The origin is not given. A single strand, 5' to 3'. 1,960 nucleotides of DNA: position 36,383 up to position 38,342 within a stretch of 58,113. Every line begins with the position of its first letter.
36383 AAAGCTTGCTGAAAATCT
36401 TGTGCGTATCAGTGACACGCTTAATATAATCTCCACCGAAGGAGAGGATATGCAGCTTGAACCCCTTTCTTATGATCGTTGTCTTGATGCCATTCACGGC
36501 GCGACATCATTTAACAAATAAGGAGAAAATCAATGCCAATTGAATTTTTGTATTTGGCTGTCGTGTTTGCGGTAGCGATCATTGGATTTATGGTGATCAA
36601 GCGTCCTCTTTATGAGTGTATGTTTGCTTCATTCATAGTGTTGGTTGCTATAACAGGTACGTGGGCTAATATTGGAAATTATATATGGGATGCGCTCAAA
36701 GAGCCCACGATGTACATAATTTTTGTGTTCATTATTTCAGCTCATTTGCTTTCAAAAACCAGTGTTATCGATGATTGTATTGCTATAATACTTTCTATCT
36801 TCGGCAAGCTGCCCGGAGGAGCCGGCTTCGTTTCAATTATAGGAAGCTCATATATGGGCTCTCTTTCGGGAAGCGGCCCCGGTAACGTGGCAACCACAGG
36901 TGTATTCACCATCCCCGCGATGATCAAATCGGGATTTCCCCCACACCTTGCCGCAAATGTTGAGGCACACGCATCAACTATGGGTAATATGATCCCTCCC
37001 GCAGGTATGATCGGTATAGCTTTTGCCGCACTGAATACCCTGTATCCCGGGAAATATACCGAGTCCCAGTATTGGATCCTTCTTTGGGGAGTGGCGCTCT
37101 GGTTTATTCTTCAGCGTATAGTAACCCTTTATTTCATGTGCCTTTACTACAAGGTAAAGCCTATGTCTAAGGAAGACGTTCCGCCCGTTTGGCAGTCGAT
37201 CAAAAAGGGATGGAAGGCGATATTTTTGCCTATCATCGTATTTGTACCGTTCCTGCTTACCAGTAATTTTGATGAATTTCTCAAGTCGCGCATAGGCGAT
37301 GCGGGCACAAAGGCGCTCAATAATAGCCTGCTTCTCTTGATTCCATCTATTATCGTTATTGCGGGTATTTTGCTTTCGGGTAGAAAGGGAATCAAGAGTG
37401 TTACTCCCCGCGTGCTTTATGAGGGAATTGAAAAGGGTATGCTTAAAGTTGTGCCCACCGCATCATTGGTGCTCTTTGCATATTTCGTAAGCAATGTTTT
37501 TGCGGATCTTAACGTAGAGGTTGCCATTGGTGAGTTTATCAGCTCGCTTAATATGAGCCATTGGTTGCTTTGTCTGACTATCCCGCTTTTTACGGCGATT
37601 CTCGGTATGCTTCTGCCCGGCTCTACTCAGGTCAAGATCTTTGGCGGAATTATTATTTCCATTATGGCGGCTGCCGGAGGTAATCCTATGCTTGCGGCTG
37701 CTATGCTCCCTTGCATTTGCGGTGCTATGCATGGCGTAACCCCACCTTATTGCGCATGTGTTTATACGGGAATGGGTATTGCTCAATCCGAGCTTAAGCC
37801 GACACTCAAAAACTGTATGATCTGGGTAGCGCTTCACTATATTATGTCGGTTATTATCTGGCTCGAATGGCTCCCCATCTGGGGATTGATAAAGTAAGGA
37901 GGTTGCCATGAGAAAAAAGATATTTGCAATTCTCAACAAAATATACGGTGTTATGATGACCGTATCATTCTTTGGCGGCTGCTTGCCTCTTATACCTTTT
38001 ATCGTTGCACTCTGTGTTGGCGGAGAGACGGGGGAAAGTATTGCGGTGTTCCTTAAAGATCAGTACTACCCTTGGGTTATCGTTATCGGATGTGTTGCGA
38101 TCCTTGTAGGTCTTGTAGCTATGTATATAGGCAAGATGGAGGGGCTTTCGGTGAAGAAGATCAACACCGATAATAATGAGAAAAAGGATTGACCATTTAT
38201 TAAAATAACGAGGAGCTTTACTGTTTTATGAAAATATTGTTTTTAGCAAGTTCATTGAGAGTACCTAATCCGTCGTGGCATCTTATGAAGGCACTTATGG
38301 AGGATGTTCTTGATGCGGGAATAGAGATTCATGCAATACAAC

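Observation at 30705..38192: Five consecutive ATP-grasp ligase genes plus an orphan DctM-like permease inside a Wzx/Wzy polysaccharide locus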

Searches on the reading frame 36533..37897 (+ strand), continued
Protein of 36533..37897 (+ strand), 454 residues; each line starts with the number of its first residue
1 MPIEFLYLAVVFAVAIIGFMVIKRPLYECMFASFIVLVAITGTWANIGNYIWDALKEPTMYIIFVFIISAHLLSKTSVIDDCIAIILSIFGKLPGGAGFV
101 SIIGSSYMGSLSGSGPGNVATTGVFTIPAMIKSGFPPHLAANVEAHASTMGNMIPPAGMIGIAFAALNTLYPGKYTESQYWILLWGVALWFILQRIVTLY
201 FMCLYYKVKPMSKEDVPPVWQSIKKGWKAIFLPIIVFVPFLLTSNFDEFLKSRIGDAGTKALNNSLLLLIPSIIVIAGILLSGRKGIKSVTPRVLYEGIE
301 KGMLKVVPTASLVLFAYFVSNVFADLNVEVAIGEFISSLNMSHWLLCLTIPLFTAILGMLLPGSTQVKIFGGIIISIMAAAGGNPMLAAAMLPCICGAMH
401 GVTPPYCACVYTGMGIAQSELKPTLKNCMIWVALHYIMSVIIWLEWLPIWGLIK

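Call 79: search_protein_families(library=pfam, proteins=[L029:8896-9822:-, L029:13194-17954:-, L029:8001-8807:-, L026:8507-9721:-, L026:13185-13817:-, L026:13894-16185:+, L021:2169-3518:+, L021:5155-6585:+, L012:3720-4304:-, L012:2587-3675:+], max_evalue=0.0001)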
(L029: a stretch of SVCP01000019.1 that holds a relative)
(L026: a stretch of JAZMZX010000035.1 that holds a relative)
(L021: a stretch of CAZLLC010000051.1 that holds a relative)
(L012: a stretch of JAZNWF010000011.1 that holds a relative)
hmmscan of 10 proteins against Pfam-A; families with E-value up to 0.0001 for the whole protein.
L029:8896-9822:- (308 aa): 2 families
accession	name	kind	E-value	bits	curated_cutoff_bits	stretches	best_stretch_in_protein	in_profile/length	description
PF03466.25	LysR_substrate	-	2.2e-32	112.6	28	1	87-300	2-207/209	LysR substrate binding domain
PF00126.33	HTH_1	-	1.9e-19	69.8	26.6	1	4-62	2-60/60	Bacterial regulatory helix-turn-helix protein, lysR family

L029:13194-17954:- (1586 aa): 8 families
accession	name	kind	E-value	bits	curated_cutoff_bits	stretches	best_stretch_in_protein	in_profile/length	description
PF19081.6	Ig_7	-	5e-17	62.4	27.3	0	1505-1549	8-52/84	Ig-like domain CHU_C associated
PF13927.12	Ig_3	-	1.4e-16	61.2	30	0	1229-1276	4-55/78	Immunoglobulin domain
PF07679.22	I-set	-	5.6e-12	46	23.7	0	1228-1307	2-85/90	Immunoglobulin I-set domain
PF02369.22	Big_1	-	3.3e-10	40.4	34.9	0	1202-1254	21-72/93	Bacterial Ig-like domain (group 1)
PF07523.18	Big_3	-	2.8e-07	31.1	21.2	1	428-490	6-68/68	Bacterial Ig-like domain (group 3)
PF19671.4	DUF6174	-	1.3e-06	29.2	23.8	0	1309-1345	18-56/122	Family of unknown function (DUF6174)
PF24595.1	DUF7619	-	4.6e-05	23.9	27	0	1233-1267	2-34/133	Domain of unknown function (DUF7619)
PF11706.13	zf-CGNR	-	8.1e-05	22.8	24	0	1464-1477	15-28/44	CGNR zinc finger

L029:8001-8807:- (268 aa): 1 family
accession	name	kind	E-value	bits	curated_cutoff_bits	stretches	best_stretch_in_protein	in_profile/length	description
PF13306.12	LRR_5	-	1.7e-45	154.4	27.7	2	143-244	2-101/127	BspA type Leucine rich repeat region (6 copies)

L026:8507-9721:- (404 aa): 2 families
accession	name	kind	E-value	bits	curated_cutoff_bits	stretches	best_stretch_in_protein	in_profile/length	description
PF21252.2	Glyco_hydro_109_C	-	2.9e-53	180.4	27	1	137-286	3-166/187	Glycosyl hydrolase 109, C-terminal domain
PF01408.29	GFO_IDH_MocA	-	1.2e-08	36.1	24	1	2-123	1-117/120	Oxidoreductase family, NAD-binding Rossmann fold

L026:13185-13817:- (210 aa): 0 families

L026:13894-16185:+ (763 aa): 6 families
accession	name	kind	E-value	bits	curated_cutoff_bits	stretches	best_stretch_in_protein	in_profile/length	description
PF02836.23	Glyco_hydro_2_C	-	1.4e-24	87.2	21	1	253-404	6-160/302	Glycosyl hydrolases family 2, TIM barrel domain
PF16355.11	DUF4982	-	6e-17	61.8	23.9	1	593-649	1-60/61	Domain of unknown function (DUF4982)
PF02837.24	Glyco_hydro_2_N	-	1.3e-16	61.4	28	1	9-138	23-167/169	Glycosyl hydrolases family 2, sugar binding domain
PF18565.7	Glyco_hydro2_C5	-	5e-14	52.5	32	1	672-756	11-98/103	Glycoside hydrolase family 2 C-terminal domain 5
PF22666.2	Glyco_hydro_2_N2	-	3.7e-07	30.8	27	1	50-122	50-125/167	Glycosyl hydrolase 2 galactose-binding domain-like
PF00703.27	Glyco_hydro_2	-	3.4e-06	28.2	23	1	159-245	16-109/109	Glycosyl hydrolases family 2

L021:2169-3518:+ (449 aa): 2 families
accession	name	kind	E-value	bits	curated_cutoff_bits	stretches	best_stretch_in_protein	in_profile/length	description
PF03972.19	MmgE_PrpD_N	-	2e-45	155.4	32.1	1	11-247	7-242/244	MmgE/PrpD N-terminal domain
PF19305.4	MmgE_PrpD_C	-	2.1e-40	138.8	32.1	1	267-432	1-169/173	MmgE/PrpD C-terminal domain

L021:5155-6585:+ (476 aa): 2 families
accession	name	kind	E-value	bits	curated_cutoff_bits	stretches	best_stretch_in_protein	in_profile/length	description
PF03972.19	MmgE_PrpD_N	-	6.8e-53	179.8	32.1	1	29-268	2-238/244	MmgE/PrpD N-terminal domain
PF19305.4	MmgE_PrpD_C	-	9.4e-30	104.1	32.1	1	292-461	1-170/173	MmgE/PrpD C-terminal domain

L012:3720-4304:- (194 aa): 1 family
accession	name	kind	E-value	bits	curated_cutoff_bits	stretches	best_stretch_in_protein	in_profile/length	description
PF13238.12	AAA_18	-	5.1e-07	30.6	29.4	1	38-137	1-115/128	AAA domain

L012:2587-3675:+ (362 aa): 1 family
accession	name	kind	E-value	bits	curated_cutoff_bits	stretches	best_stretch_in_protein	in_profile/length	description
PF01636.29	APH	-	2.2e-13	51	23.2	1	23-278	2-235/239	Phosphotransferase enzyme family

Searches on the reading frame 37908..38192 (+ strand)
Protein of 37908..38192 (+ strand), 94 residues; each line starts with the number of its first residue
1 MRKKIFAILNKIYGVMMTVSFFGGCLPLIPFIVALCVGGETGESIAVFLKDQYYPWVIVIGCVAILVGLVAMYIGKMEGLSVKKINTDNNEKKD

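Call 3: search_protein_families(library=pfam, proteins=[window:37908-38192:+], max_evalue=0.01)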
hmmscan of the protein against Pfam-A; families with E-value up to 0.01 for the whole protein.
window:37908-38192:+ (94 aa): 0 families

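Call 8: search_protein_families(library=ncbifam, proteins=[window:37908-38192:+], max_evalue=0.001)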
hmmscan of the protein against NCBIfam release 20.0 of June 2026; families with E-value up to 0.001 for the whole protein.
window:37908-38192:+ (94 aa): 0 families

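Call 73: search_protein_representatives(protein=window:37908-38192:+)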
Query: 94 residues. Proteins with E-value up to 0.001 (for the whole library): 106; up to 1e-10: 23; up to 1e-30: 1. The best 106 are listed.
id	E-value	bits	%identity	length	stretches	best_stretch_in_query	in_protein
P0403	9.8e-31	122.0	63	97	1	1-91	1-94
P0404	9.4e-28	112.5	63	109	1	1-93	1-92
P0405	2.6e-26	107.9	67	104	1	1-75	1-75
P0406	8.2e-24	99.9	61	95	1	9-84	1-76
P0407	7.2e-20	87.3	50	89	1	2-85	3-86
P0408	7.8e-20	87.1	50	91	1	4-77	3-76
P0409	1.2e-19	86.5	45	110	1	1-90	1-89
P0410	2.8e-17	78.9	61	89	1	1-57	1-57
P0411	4.7e-16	75.0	72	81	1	1-50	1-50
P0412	7.8e-16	74.3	41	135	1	2-91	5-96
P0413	1.3e-15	73.6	45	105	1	2-90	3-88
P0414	1.2e-14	70.6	65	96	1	1-51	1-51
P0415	4.8e-14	68.6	64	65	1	45-94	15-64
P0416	9.4e-14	67.7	52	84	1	23-85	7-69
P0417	8.4e-13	64.6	40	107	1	5-93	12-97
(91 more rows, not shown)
